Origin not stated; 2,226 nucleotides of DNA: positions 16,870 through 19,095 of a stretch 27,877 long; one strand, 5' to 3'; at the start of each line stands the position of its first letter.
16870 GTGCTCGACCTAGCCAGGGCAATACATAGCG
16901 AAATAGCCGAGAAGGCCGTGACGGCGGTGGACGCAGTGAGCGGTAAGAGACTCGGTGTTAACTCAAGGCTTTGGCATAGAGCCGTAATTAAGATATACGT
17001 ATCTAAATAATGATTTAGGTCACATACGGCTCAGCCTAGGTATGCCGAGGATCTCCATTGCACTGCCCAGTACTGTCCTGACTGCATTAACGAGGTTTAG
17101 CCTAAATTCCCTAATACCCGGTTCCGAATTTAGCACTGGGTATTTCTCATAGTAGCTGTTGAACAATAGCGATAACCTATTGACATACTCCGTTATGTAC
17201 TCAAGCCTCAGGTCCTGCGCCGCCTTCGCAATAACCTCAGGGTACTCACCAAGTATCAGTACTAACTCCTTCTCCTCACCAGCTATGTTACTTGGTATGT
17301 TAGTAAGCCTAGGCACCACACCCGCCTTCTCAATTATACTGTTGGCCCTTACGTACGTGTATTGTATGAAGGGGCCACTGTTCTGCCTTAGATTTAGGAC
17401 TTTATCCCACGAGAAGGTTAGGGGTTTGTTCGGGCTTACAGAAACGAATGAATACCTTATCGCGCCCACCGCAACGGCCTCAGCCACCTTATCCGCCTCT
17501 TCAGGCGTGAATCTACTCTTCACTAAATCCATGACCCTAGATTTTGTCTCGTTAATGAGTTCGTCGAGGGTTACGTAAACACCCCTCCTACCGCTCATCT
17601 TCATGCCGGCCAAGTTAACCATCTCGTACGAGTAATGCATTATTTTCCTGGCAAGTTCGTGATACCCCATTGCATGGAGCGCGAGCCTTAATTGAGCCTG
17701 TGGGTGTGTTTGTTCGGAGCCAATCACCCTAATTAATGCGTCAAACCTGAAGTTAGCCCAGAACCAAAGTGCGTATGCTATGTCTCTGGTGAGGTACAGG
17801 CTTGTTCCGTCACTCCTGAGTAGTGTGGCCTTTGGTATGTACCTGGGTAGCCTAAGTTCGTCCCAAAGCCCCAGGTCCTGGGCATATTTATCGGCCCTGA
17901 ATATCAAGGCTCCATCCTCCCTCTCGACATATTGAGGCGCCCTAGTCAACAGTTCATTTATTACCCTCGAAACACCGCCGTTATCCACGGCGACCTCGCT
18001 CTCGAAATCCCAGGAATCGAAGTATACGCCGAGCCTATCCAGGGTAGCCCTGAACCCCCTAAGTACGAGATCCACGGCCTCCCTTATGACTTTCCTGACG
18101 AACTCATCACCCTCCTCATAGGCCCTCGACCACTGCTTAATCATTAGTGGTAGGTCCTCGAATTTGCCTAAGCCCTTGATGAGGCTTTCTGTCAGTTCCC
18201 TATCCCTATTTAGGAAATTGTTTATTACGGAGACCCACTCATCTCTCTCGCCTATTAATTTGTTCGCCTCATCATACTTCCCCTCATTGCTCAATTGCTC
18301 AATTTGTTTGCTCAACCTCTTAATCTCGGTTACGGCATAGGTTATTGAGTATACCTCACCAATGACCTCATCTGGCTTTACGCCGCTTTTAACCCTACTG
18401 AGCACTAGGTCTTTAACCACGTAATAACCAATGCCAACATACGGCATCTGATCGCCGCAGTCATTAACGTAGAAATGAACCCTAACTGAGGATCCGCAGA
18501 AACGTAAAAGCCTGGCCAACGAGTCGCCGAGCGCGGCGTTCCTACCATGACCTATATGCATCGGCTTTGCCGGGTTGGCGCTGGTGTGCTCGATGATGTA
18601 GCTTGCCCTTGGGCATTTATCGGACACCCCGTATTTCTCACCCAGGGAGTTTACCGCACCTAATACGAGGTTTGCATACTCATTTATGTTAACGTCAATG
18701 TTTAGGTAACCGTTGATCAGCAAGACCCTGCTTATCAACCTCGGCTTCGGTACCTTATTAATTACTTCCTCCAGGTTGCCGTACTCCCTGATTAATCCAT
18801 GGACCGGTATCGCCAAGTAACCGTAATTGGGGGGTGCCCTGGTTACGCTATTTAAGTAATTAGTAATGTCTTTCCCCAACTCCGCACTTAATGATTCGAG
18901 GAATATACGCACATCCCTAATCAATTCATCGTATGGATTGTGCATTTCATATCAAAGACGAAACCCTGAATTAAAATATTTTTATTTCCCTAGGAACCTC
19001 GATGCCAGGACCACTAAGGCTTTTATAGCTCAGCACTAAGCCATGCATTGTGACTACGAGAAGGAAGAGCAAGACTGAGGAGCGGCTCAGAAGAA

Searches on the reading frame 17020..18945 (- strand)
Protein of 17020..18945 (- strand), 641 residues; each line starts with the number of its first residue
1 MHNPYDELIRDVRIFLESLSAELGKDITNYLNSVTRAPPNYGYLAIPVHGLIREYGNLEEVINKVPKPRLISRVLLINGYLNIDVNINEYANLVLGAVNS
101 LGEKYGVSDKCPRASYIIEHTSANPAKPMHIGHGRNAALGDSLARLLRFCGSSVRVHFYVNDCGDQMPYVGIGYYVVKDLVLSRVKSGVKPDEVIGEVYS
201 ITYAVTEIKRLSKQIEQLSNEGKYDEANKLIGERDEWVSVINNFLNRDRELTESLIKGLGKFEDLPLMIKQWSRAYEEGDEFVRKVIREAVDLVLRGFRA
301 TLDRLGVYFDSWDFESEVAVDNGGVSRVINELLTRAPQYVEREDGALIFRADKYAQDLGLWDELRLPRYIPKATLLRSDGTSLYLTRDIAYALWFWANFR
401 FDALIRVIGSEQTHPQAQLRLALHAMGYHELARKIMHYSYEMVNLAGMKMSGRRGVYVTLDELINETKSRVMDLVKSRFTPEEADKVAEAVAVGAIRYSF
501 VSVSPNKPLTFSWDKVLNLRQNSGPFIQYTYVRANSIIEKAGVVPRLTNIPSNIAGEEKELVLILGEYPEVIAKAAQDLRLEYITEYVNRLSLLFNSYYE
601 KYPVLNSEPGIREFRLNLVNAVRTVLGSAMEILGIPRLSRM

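Call 78: search_protein_families(library=pfam, proteins=[window:17020-18945:-], max_evalue=0.1)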
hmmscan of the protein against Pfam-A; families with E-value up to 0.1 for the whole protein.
window:17020-18945:- (641 aa): 4 families
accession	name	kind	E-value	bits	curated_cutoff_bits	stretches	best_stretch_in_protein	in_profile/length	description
PF00750.26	tRNA-synt_1d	-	7.9e-33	114.3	23.3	2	271-511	120-347/349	tRNA synthetases class I (R), catalytic domain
PF05746.21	DALR_1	-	2.7e-26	92.4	22.3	1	527-641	1-117/117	DALR anticodon binding domain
PF01921.24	tRNA-synt_1f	-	0.041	13.3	27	0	437-487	269-320/360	tRNA synthetases class I (K)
PF01406.26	tRNA-synt_1e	-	0.062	13.1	27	0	129-166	23-60/301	tRNA synthetases class I (C) catalytic domain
